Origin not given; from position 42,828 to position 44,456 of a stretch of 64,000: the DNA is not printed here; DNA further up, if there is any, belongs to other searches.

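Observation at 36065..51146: Beta-propeller-rich envelope gene cluster wired to a NapG/NapH-like ferredoxin pair and an NAD(P)H-oxidising Fe-S flavoprotein pair, with no recognisable terminal reductase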

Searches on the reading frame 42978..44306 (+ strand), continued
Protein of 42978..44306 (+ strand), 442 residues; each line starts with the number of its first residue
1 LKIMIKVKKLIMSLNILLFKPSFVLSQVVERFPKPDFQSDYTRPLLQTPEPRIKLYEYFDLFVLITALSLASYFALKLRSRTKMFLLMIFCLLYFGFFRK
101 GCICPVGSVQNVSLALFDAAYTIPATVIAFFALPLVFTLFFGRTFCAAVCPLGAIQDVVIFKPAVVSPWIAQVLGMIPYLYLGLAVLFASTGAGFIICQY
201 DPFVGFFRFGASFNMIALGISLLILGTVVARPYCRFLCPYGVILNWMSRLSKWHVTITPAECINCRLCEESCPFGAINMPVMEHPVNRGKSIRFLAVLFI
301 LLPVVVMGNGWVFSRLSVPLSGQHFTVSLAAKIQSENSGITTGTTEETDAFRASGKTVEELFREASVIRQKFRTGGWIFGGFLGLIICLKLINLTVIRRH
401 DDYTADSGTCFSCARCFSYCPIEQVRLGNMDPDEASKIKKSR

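Call 8: find_homologous_proteins(query=window:42978-44306:+, max_evalue=1e-10)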
Query window:42978-44306:+ (442 aa): 7916 proteins with E <= 1e-10 among 8000 candidates; the best 120 are listed.
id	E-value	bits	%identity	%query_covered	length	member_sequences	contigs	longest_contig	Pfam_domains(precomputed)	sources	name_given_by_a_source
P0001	5.2e-290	980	100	98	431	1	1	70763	PF14697.12,PF12801.13,PF00037.33,PF13484.12,PF12838.13,PF25160.2,PF13237.12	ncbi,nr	ncbi:MAG: 4Fe-4S binding protein [Candidatus Latescibacteria bacterium]|nr:4Fe-4S binding protein [C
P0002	1.5e-244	830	82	99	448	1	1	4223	PF14697.12,PF12801.13,PF00037.33,PF13484.12,PF12838.13,PF25160.2,PF13237.12,PF13183.12,PF13187.12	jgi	-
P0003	1.6e-237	807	83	96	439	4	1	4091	PF14697.12,PF12801.13,PF00037.33,PF13484.12,PF12838.13,PF25160.2,PF13237.12,PF13187.12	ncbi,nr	ncbi:MAG TPA: 4Fe-4S binding protein [bacterium]|nr:4Fe-4S binding protein [bacterium]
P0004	1.4e-232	791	77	99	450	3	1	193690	PF14697.12,PF12801.13,PF12837.13,PF00037.33,PF13484.12,PF12838.13,PF25160.2,PF13237.12,PF13183.12,PF13187.12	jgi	jgi:NosR/NirI family transcriptional regulator, nitrous oxide reductase regulator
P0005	1.7e-232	790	77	98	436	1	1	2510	PF14697.12,PF12801.13,PF00037.33,PF13484.12,PF12838.13,PF25160.2,PF13237.12,PF13183.12,PF13187.12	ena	-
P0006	2.6e-232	790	77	98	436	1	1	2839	PF14697.12,PF12801.13,PF00037.33,PF13484.12,PF12838.13,PF25160.2,PF13237.12,PF13187.12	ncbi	-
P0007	2.0e-231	787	77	98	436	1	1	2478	PF14697.12,PF12801.13,PF00037.33,PF13484.12,PF12838.13,PF25160.2,PF13237.12,PF13187.12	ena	-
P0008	4.6e-231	786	76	98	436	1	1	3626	PF14697.12,PF12801.13,PF00037.33,PF13484.12,PF12838.13,PF25160.2,PF13237.12,PF13183.12,PF13187.12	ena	-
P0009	1.2e-230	784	76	99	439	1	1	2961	PF14697.12,PF12801.13,PF12837.13,PF00037.33,PF13484.12,PF12838.13,PF25160.2,PF13237.12,PF13183.12,PF13187.12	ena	-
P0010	1.7e-230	784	78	99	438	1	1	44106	PF14697.12,PF12801.13,PF12837.13,PF00037.33,PF13484.12,PF12838.13,PF25160.2,PF13237.12,PF13183.12,PF13187.12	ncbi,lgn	-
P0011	1.7e-228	777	76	98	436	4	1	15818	PF14697.12,PF12801.13,PF00037.33,PF13484.12,PF12838.13,PF13237.12,PF13183.12,PF13187.12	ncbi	-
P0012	4.2e-228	776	77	98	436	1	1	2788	PF14697.12,PF12801.13,PF12837.13,PF00037.33,PF13484.12,PF12838.13,PF25160.2,PF13237.12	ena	-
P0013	3.3e-227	773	75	99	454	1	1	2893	PF14697.12,PF12801.13,PF00037.33,PF13484.12,PF12838.13,PF25160.2,PF13237.12,PF13187.12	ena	-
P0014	2.9e-226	770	75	100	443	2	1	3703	PF14697.12,PF12801.13,PF12837.13,PF00037.33,PF13484.12,PF12838.13,PF25160.2,PF13237.12,PF13183.12,PF13187.12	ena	-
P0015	1.3e-222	758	76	98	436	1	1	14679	PF14697.12,PF12801.13,PF12837.13,PF00037.33,PF13484.12,PF12838.13,PF25160.2,PF13237.12,PF13187.12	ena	-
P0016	2.3e-221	754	76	94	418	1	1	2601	PF14697.12,PF12801.13,PF00037.33,PF13484.12,PF12838.13,PF13237.12,PF13183.12,PF13187.12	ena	-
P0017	2.5e-221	754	75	98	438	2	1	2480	PF14697.12,PF12801.13,PF12837.13,PF00037.33,PF13484.12,PF12838.13,PF25160.2,PF13237.12,PF13183.12,PF13187.12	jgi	-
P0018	4.9e-221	753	74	100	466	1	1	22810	PF14697.12,PF12801.13,PF00037.33,PF13484.12,PF12838.13,PF25160.2,PF13237.12,PF13183.12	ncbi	ncbi:4Fe-4S binding protein [Candidatus Latescibacterota bacterium]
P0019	1.2e-220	751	74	98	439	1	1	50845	PF14697.12,PF12801.13,PF00037.33,PF13484.12,PF12838.13,PF25160.2,PF13237.12,PF13183.12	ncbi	ncbi:4Fe-4S binding protein [candidate division KSB1 bacterium]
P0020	1.9e-220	751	73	99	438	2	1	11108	PF14697.12,PF12801.13,PF00037.33,PF13484.12,PF12838.13,PF25160.2,PF13237.12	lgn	-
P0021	1.3e-219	748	75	95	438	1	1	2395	PF14697.12,PF12801.13,PF00037.33,PF13484.12,PF12838.13,PF25160.2,PF13237.12,PF13183.12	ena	-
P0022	3.9e-219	746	75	96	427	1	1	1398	PF14697.12,PF12801.13,PF12837.13,PF00037.33,PF13484.12,PF12838.13,PF25160.2,PF13237.12,PF13183.12,PF13187.12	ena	-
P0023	2.3e-218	744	73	99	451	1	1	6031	PF14697.12,PF12801.13,PF00037.33,PF13484.12,PF12838.13,PF13237.12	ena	-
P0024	2.1e-217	741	74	95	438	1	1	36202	PF14697.12,PF12801.13,PF00037.33,PF13484.12,PF12838.13,PF25160.2,PF13237.12,PF13183.12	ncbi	ncbi:4Fe-4S binding protein [candidate division KSB1 bacterium]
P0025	2.9e-217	740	73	99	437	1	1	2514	PF14697.12,PF12801.13,PF00037.33,PF13484.12,PF12838.13,PF25160.2,PF13237.12,PF13183.12,PF13187.12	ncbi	-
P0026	6.7e-217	739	70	100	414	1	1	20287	PF14697.12,PF12801.13,PF12797.13,PF12837.13,PF00037.33,PF13484.12,PF12838.13,PF13237.12,PF13183.12,PF13187.12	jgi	-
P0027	7.6e-217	739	73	98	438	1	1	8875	PF14697.12,PF12801.13,PF12837.13,PF00037.33,PF13484.12,PF12838.13,PF25160.2,PF13237.12,PF13183.12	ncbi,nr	ncbi:MAG: 4Fe-4S binding protein [bacterium]|nr:4Fe-4S binding protein [bacterium]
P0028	9.5e-216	735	72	100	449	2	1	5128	PF14697.12,PF12801.13,PF12837.13,PF00037.33,PF13484.12,PF12838.13,PF25160.2,PF13237.12,PF13183.12,PF13187.12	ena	-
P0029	1.9e-214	731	71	98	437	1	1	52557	PF14697.12,PF12801.13,PF12837.13,PF00037.33,PF13484.12,PF12838.13,PF13237.12,PF13187.12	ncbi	ncbi:4Fe-4S binding protein [Candidatus Latescibacterota bacterium]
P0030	8.7e-214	729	72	98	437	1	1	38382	PF14697.12,PF12801.13,PF12837.13,PF00037.33,PF13484.12,PF12838.13,PF25160.2,PF13237.12,PF13187.12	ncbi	ncbi:4Fe-4S binding protein [Candidatus Latescibacterota bacterium]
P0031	3.8e-213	727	71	98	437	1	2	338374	PF14697.12,PF12801.13,PF12837.13,PF00037.33,PF13484.12,PF12838.13,PF25160.2,PF13237.12,PF13183.12,PF13187.12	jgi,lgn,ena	jgi:NosR/NirI family transcriptional regulator, nitrous oxide reductase regulator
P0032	7.8e-213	726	74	94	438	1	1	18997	PF14697.12,PF12801.13,PF00037.33,PF13484.12,PF12838.13,PF25160.2,PF13237.12,PF13183.12,PF13187.12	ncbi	ncbi:4Fe-4S binding protein [candidate division KSB1 bacterium]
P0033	1.8e-212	724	72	94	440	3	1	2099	PF14697.12,PF12801.13,PF00037.33,PF13484.12,PF12838.13,PF25160.2,PF13237.12,PF13183.12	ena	-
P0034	1.1e-211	722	71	99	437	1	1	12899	PF14697.12,PF12801.13,PF12837.13,PF00037.33,PF13484.12,PF12838.13,PF13237.12,PF13183.12,PF13187.12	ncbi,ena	-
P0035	2.5e-211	721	71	98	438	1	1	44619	PF14697.12,PF12801.13,PF12837.13,PF00037.33,PF13484.12,PF12838.13,PF13237.12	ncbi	ncbi:4Fe-4S binding protein [candidate division KSB1 bacterium]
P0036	1.2e-210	718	73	96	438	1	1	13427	PF14697.12,PF12801.13,PF12837.13,PF00037.33,PF13484.12,PF12838.13,PF25160.2,PF13237.12,PF13183.12,PF13187.12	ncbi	ncbi:4Fe-4S binding protein [candidate division KSB1 bacterium]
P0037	1.7e-208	711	71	96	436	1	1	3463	PF14697.12,PF12801.13,PF12837.13,PF00037.33,PF13484.12,PF12838.13,PF25160.2,PF13237.12,PF13183.12,PF13187.12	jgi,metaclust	metaclust:\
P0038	2.9e-208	710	70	98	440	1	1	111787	PF14697.12,PF12801.13,PF00037.33,PF13484.12,PF12838.13,PF25160.2,PF13237.12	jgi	jgi:NosR/NirI family transcriptional regulator, nitrous oxide reductase regulator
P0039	5.6e-208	710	74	92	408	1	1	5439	PF12801.13,PF00037.33,PF13484.12,PF12838.13,PF25160.2,PF13237.12,PF13187.12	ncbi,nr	ncbi:MAG TPA: 4Fe-4S binding protein, partial [bacterium]|nr:4Fe-4S binding protein [bacterium]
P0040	1.1e-207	709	72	95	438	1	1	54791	PF14697.12,PF12801.13,PF12837.13,PF00037.33,PF13484.12,PF12838.13,PF13237.12,PF13183.12,PF13187.12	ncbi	ncbi:4Fe-4S binding protein [candidate division KSB1 bacterium]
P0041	7.0e-207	706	86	80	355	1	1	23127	PF14697.12,PF12801.13,PF00037.33,PF13484.12,PF12838.13,PF25160.2,PF13237.12,PF13183.12,PF13187.12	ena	-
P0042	7.3e-207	706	72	94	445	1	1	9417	PF14697.12,PF12801.13,PF00037.33,PF13484.12,PF12838.13,PF13237.12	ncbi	-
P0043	8.5e-206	702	69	100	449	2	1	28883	PF14697.12,PF12801.13,PF12837.13,PF00037.33,PF13484.12,PF12838.13,PF25160.2,PF13237.12,PF13187.12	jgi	jgi:NosR/NirI family transcriptional regulator, nitrous oxide reductase regulator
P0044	3.0e-201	687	68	98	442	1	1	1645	PF14697.12,PF12801.13,PF00037.33,PF13484.12,PF12838.13,PF25160.2,PF13237.12,PF13183.12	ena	-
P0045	3.3e-201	687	68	98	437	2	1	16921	PF14697.12,PF12801.13,PF00037.33,PF13484.12,PF12838.13,PF25160.2,PF13237.12,PF13183.12,PF13187.12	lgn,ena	-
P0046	3.6e-201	687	76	89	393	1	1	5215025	PF14697.12,PF12801.13,PF00037.33,PF13484.12,PF12838.13,PF25160.2,PF13237.12,PF13187.12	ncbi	ncbi:MAG: 4Fe-4S binding protein, partial [bacterium]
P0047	6.0e-200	683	71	93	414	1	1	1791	PF14697.12,PF12801.13,PF00037.33,PF13484.12,PF12838.13,PF25160.2,PF13237.12,PF13183.12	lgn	-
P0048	1.5e-198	678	79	85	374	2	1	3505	PF12801.13,PF12837.13,PF00037.33,PF12838.13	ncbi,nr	ncbi:MAG TPA: 4Fe-4S binding protein, partial [bacterium]|nr:4Fe-4S binding protein [bacterium]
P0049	1.7e-197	675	68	95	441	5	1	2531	PF14697.12,PF12801.13,PF12797.13,PF12837.13,PF00037.33,PF13484.12,PF12838.13,PF25160.2,PF13237.12,PF13183.12,PF13187.12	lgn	-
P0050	2.4e-197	674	66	98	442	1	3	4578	PF14697.12,PF12801.13,PF12837.13,PF00037.33,PF13484.12,PF12838.13,PF13237.12,PF13183.12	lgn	-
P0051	1.6e-196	672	67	96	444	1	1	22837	PF14697.12,PF12801.13,PF12837.13,PF00037.33,PF13484.12,PF12838.13,PF25160.2,PF13237.12,PF13183.12,PF13187.12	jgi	-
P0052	3.0e-196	671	69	95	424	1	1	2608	PF14697.12,PF12801.13,PF00037.33,PF13484.12,PF12838.13,PF13237.12,PF13183.12,PF13187.12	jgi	jgi:polyferredoxin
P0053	3.8e-196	671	68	94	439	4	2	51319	PF14697.12,PF12801.13,PF12837.13,PF00037.33,PF13484.12,PF12838.13,PF25160.2,PF13237.12,PF13183.12,PF13187.12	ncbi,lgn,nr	ncbi:MAG: 4Fe-4S binding protein [Candidatus Aminicenantes bacterium]|nr:4Fe-4S binding protein [Can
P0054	4.8e-196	670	69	94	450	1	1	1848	PF14697.12,PF12801.13,PF12837.13,PF00037.33,PF13484.12,PF12838.13,PF25160.2,PF13237.12,PF13183.12,PF13187.12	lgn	-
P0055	7.6e-196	670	66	99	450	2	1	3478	PF14697.12,PF12801.13,PF12837.13,PF00037.33,PF13484.12,PF12838.13,PF25160.2,PF13237.12,PF13183.12,PF13187.12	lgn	-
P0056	4.1e-195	667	66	98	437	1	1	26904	PF14697.12,PF12801.13,PF12837.13,PF00037.33,PF13484.12,PF12838.13,PF13237.12,PF13183.12,PF13187.12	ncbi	-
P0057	4.5e-195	667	69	93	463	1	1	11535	PF14697.12,PF12801.13,PF12837.13,PF00037.33,PF13484.12,PF12838.13,PF25160.2,PF13237.12,PF13183.12,PF13187.12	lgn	-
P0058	1.1e-194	666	65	97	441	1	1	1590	PF14697.12,PF12801.13,PF12797.13,PF12837.13,PF00037.33,PF13484.12,PF12838.13,PF13237.12,PF13183.12,PF13187.12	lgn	-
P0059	1.4e-194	665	69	94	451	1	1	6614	PF14697.12,PF12801.13,PF12837.13,PF00037.33,PF13484.12,PF12838.13,PF25160.2,PF13237.12,PF13187.12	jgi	jgi:NAD-dependent dihydropyrimidine dehydrogenase PreA subunit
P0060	1.7e-194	665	68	93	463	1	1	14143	PF14697.12,PF12801.13,PF12837.13,PF00037.33,PF13484.12,PF12838.13,PF25160.2,PF13237.12,PF13183.12,PF13187.12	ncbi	-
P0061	2.9e-194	664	68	95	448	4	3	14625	PF14697.12,PF12801.13,PF12837.13,PF00037.33,PF13484.12,PF12838.13,PF25160.2,PF13237.12,PF13183.12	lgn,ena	-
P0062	1.2e-193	662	68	96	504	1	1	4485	PF14697.12,PF12801.13,PF00037.33,PF13484.12,PF12838.13,PF13237.12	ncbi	-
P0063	1.3e-193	662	66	96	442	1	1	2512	PF14697.12,PF12801.13,PF12797.13,PF12837.13,PF00037.33,PF13484.12,PF12838.13,PF25160.2,PF13237.12,PF13183.12,PF13187.12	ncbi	-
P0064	1.5e-193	662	66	98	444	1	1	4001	PF14697.12,PF12801.13,PF12837.13,PF00037.33,PF13484.12,PF12838.13,PF25160.2,PF13237.12,PF13183.12,PF13187.12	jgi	jgi:ferredoxin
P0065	4.4e-193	660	65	98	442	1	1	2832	PF14697.12,PF12801.13,PF12797.13,PF12837.13,PF00037.33,PF13484.12,PF12838.13,PF25160.2,PF13237.12,PF13183.12,PF13187.12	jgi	jgi:polyferredoxin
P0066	6.9e-193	660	64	98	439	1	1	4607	PF14697.12,PF12801.13,PF12837.13,PF00037.33,PF13484.12,PF12838.13,PF25160.2,PF13237.12,PF13183.12,PF13187.12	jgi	-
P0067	2.4e-192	658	67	93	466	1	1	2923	PF14697.12,PF12801.13,PF12837.13,PF00037.33,PF13484.12,PF12838.13,PF13237.12,PF13183.12,PF13187.12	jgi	jgi:polyferredoxin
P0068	3.4e-192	658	67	95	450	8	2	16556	PF14697.12,PF12801.13,PF12837.13,PF00037.33,PF13484.12,PF12838.13,PF25160.2,PF13237.12,PF13183.12,PF13187.12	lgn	-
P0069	3.8e-192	657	67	95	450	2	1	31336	PF14697.12,PF12801.13,PF12837.13,PF00037.33,PF13484.12,PF12838.13,PF25160.2,PF13237.12,PF13183.12,PF13187.12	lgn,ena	-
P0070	1.3e-191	656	67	98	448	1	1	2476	PF14697.12,PF12801.13,PF12837.13,PF00037.33,PF13484.12,PF12838.13,PF25160.2,PF13237.12,PF13183.12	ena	-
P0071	2.6e-191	655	64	98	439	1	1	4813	PF14697.12,PF12801.13,PF12837.13,PF00037.33,PF13484.12,PF12838.13,PF25160.2,PF13237.12,PF13183.12,PF13187.12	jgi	jgi:NosR/NirI family nitrous oxide reductase transcriptional regulator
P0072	4.2e-191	654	69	94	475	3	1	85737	PF14697.12,PF12801.13,PF12837.13,PF00037.33,PF13484.12,PF12838.13,PF25160.2,PF13237.12,PF13183.12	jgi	-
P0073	4.6e-191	654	66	96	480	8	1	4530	PF14697.12,PF12801.13,PF12837.13,PF00037.33,PF13484.12,PF12838.13,PF25160.2,PF13237.12,PF13187.12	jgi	jgi:NosR/NirI family nitrous oxide reductase transcriptional regulator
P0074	1.1e-190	653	65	95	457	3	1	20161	PF14697.12,PF12801.13,PF12837.13,PF00037.33,PF13484.12,PF12838.13,PF25160.2,PF13237.12,PF13183.12,PF13187.12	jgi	-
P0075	5.3e-190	650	67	93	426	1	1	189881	PF14697.12,PF12801.13,PF12837.13,PF00037.33,PF13484.12,PF12838.13,PF25160.2,PF13237.12,PF13187.12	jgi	jgi:ferredoxin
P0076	2.2e-189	648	65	96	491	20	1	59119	PF14697.12,PF12801.13,PF12837.13,PF00037.33,PF13484.12,PF12838.13,PF13237.12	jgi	jgi:NosR/NirI family nitrous oxide reductase transcriptional regulator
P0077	2.7e-189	648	65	98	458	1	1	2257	PF14697.12,PF12801.13,PF12837.13,PF00037.33,PF13484.12,PF12838.13,PF25160.2,PF13237.12,PF13183.12,PF13187.12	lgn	-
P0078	2.7e-189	648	67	93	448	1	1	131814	PF14697.12,PF12801.13,PF12837.13,PF00037.33,PF13484.12,PF12838.13,PF25160.2,PF13237.12,PF13183.12,PF13187.12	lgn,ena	-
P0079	6.2e-189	647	66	95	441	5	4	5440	PF14697.12,PF12801.13,PF12837.13,PF00037.33,PF13484.12,PF12838.13,PF25160.2,PF13237.12,PF13183.12,PF13187.12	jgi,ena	jgi:polyferredoxin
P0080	3.0e-188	644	67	96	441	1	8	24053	PF14697.12,PF12801.13,PF12837.13,PF00037.33,PF13484.12,PF12838.13,PF25160.2,PF13237.12,PF13183.12,PF13187.12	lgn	-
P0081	3.4e-188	644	67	93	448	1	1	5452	PF14697.12,PF12801.13,PF12837.13,PF00037.33,PF13484.12,PF12838.13,PF25160.2,PF13237.12,PF13183.12,PF13187.12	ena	-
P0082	4.7e-188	644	66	95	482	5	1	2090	PF14697.12,PF12801.13,PF12837.13,PF00037.33,PF13484.12,PF12838.13,PF25160.2,PF13237.12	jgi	-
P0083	6.4e-188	643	64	98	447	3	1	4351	PF14697.12,PF12801.13,PF12837.13,PF00037.33,PF13484.12,PF12838.13,PF25160.2,PF13237.12,PF13183.12,PF13187.12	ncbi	-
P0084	7.5e-188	643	63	99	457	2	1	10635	PF14697.12,PF12801.13,PF12837.13,PF00037.33,PF13484.12,PF12838.13,PF13237.12,PF13183.12,PF13187.12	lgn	-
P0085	9.5e-188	643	67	94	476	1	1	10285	PF14697.12,PF12801.13,PF12837.13,PF00037.33,PF13484.12,PF12838.13,PF25160.2,PF13237.12,PF13183.12,PF13187.12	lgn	-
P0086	9.7e-188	643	64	98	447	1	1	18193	PF14697.12,PF12801.13,PF12837.13,PF00037.33,PF13484.12,PF12838.13,PF25160.2,PF13237.12,PF13183.12,PF13187.12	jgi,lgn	jgi:NosR/NirI family nitrous oxide reductase transcriptional regulator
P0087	1.2e-187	643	65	94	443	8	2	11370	PF14697.12,PF12801.13,PF12837.13,PF00037.33,PF13484.12,PF12838.13,PF25160.2,PF13237.12,PF13183.12,PF13187.12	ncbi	-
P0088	1.7e-187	642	65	94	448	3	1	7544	PF14697.12,PF12801.13,PF12837.13,PF00037.33,PF13484.12,PF12838.13,PF25160.2,PF13237.12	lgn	-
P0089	2.0e-187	642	67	95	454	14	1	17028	PF14697.12,PF12801.13,PF12837.13,PF00037.33,PF13484.12,PF12838.13,PF25160.2,PF13237.12,PF13183.12,PF13187.12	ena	-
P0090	2.1e-187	642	64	99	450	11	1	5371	PF14697.12,PF12801.13,PF12837.13,PF00037.33,PF13484.12,PF12838.13,PF25160.2,PF13237.12,PF13183.12,PF13187.12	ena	-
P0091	2.5e-187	641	66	95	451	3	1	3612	PF14697.12,PF12801.13,PF12837.13,PF00037.33,PF13484.12,PF12838.13,PF25160.2,PF13237.12,PF13187.12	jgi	jgi:polyferredoxin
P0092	2.5e-187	641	69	91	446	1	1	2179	PF14697.12,PF12801.13,PF00037.33,PF13484.12,PF12838.13,PF25160.2,PF13237.12,PF13183.12,PF13187.12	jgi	jgi:NosR/NirI family nitrous oxide reductase transcriptional regulator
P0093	3.6e-187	641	66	93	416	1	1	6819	PF14697.12,PF12801.13,PF00037.33,PF13484.12,PF12838.13,PF25160.2,PF13237.12,PF13183.12,PF13187.12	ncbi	-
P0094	4.4e-187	641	65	94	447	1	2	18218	PF14697.12,PF12801.13,PF12837.13,PF00037.33,PF13484.12,PF12838.13,PF25160.2,PF13237.12,PF13183.12,PF13187.12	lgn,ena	-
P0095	5.5e-187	640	68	91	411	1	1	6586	PF14697.12,PF12801.13,PF00037.33,PF13484.12,PF12838.13,PF25160.2,PF13237.12,PF13183.12,PF13187.12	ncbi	-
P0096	7.5e-187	640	66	93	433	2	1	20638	PF14697.12,PF12801.13,PF12837.13,PF00037.33,PF13484.12,PF12838.13,PF25160.2,PF13237.12,PF13183.12,PF13187.12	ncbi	-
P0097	9.7e-187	640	67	93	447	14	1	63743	PF14697.12,PF12801.13,PF12837.13,PF00037.33,PF13484.12,PF12838.13,PF25160.2,PF13237.12,PF13183.12,PF13187.12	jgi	jgi:ferredoxin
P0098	1.2e-186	639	66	94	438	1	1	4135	PF14697.12,PF12801.13,PF12837.13,PF00037.33,PF13484.12,PF12838.13,PF25160.2,PF13237.12,PF13183.12,PF13187.12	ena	-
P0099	1.5e-186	639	65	98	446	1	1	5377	PF14697.12,PF12801.13,PF12837.13,PF00037.33,PF13484.12,PF12838.13,PF25160.2,PF13237.12,PF13187.12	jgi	jgi:ferredoxin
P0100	1.6e-186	639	65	93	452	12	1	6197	PF14697.12,PF12801.13,PF12837.13,PF00037.33,PF13484.12,PF12838.13,PF25160.2,PF13237.12,PF13183.12,PF13187.12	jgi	-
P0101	2.3e-186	638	64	99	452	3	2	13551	PF14697.12,PF12801.13,PF12837.13,PF00037.33,PF13484.12,PF12838.13,PF25160.2,PF13237.12,PF13183.12,PF13187.12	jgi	jgi:NosR/NirI family nitrous oxide reductase transcriptional regulator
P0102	2.7e-186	638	64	95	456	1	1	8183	PF14697.12,PF12801.13,PF12837.13,PF00037.33,PF13484.12,PF12838.13,PF25160.2,PF13237.12,PF13183.12,PF13187.12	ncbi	-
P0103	3.4e-186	638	66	95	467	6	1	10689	PF14697.12,PF12801.13,PF12837.13,PF00037.33,PF13484.12,PF12838.13,PF25160.2,PF13237.12,PF13183.12,PF13187.12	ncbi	-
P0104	4.0e-186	637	66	94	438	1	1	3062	PF14697.12,PF12801.13,PF12837.13,PF00037.33,PF13484.12,PF12838.13,PF25160.2,PF13237.12,PF13183.12,PF13187.12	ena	-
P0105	4.9e-186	637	65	96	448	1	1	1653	PF14697.12,PF12801.13,PF12837.13,PF00037.33,PF13484.12,PF12838.13,PF25160.2,PF13237.12,PF13183.12,PF13187.12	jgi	jgi:polyferredoxin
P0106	5.3e-186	637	65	95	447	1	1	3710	PF14697.12,PF12801.13,PF12837.13,PF00037.33,PF13484.12,PF12838.13,PF25160.2,PF13237.12,PF13183.12,PF13187.12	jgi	-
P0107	5.5e-186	637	65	96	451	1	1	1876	PF14697.12,PF12801.13,PF12837.13,PF00037.33,PF13484.12,PF12838.13,PF13237.12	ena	-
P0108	6.2e-186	637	66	94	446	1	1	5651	PF14697.12,PF12801.13,PF12837.13,PF00037.33,PF13484.12,PF12838.13,PF25160.2,PF13237.12,PF13183.12,PF13187.12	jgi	-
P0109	6.4e-186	637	62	100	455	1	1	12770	PF12801.13,PF12837.13,PF00037.33,PF13484.12,PF12838.13,PF25160.2,PF13237.12,PF13183.12,PF13187.12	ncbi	-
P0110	7.2e-186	637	65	95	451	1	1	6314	PF14697.12,PF12801.13,PF12837.13,PF00037.33,PF13484.12,PF12838.13,PF25160.2,PF13237.12,PF13183.12,PF13187.12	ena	-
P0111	8.2e-186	636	67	93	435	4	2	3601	PF14697.12,PF12801.13,PF12837.13,PF00037.33,PF13484.12,PF12838.13,PF25160.2,PF13237.12,PF13187.12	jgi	jgi:NosR/NirI family nitrous oxide reductase transcriptional regulator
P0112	8.3e-186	636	64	96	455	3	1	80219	PF12801.13,PF12837.13,PF00037.33,PF13484.12,PF12838.13,PF25160.2,PF13237.12,PF13183.12,PF13187.12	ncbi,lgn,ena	-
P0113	1.2e-185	636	65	94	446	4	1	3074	PF14697.12,PF12801.13,PF12837.13,PF00037.33,PF13484.12,PF12838.13,PF25160.2,PF13237.12,PF13183.12,PF13187.12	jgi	-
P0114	1.2e-185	636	66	93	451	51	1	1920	PF14697.12,PF12801.13,PF12837.13,PF00037.33,PF13484.12,PF12838.13,PF25160.2,PF13237.12,PF13183.12,PF13187.12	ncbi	-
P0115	1.4e-185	636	64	96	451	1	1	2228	PF14697.12,PF12801.13,PF12837.13,PF00037.33,PF13484.12,PF12838.13,PF25160.2,PF13237.12,PF13183.12,PF13187.12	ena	-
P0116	1.7e-185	635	65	94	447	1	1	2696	PF14697.12,PF12801.13,PF12837.13,PF00037.33,PF13484.12,PF12838.13,PF25160.2,PF13237.12,PF13183.12,PF13187.12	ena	-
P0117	1.7e-185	635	65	94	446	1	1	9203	PF14697.12,PF12801.13,PF12837.13,PF00037.33,PF13484.12,PF12838.13,PF25160.2,PF13237.12,PF13183.12,PF13187.12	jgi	-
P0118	1.8e-185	635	64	98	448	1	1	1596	PF14697.12,PF12801.13,PF12837.13,PF00037.33,PF13484.12,PF12838.13,PF25160.2,PF13237.12,PF13183.12,PF13187.12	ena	-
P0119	2.4e-185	635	63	99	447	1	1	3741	PF14697.12,PF12801.13,PF12837.13,PF00037.33,PF13484.12,PF12838.13,PF25160.2,PF13237.12,PF13183.12,PF13187.12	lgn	-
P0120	2.9e-185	635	65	96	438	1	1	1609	PF14697.12,PF12801.13,PF12837.13,PF00037.33,PF13484.12,PF12838.13,PF25160.2,PF13237.12,PF13187.12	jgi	jgi:NosR/NirI family nitrous oxide reductase transcriptional regulator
